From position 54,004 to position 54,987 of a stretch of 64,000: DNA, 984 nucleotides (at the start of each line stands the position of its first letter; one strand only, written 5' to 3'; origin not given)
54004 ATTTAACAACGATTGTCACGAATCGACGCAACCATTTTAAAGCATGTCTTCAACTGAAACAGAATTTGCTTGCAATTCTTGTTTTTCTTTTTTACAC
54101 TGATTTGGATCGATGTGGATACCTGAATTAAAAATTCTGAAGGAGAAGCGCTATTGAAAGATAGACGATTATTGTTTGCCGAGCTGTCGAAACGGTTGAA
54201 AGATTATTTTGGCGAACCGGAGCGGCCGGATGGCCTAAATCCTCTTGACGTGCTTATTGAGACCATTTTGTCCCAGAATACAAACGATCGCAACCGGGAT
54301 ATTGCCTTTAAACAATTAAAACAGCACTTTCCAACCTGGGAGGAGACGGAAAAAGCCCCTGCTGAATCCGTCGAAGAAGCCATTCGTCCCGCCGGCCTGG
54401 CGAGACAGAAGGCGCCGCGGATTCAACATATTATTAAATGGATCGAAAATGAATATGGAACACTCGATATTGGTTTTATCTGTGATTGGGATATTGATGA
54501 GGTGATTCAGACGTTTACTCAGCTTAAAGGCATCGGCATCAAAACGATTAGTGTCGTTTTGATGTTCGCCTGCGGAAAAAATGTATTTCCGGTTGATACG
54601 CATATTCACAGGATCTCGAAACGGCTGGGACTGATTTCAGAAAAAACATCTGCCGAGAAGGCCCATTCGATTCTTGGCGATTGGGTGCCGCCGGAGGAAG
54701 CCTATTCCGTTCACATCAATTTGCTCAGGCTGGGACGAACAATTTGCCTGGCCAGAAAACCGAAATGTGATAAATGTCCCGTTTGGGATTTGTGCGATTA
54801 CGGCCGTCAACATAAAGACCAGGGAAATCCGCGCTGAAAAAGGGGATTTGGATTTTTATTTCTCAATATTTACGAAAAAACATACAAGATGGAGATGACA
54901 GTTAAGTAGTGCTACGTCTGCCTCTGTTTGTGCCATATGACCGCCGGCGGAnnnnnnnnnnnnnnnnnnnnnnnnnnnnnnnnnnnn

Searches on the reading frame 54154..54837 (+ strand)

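Call 10: search_protein_families(library=pfam, proteins=[window:54154-54837:+])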
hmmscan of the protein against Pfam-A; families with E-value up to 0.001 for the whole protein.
window:54154-54837:+ (227 aa): 2 families
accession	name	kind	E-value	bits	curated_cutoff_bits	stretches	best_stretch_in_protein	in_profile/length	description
PF00730.31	HhH-GPD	-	9.3e-19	68.2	26.2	1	35-180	1-108/108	HhH-GPD superfamily base excision DNA repair protein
PF10576.14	EndIII_4Fe-2S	-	1.1e-05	25.9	20.5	1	198-214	1-17/17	Iron-sulfur binding domain of endonuclease III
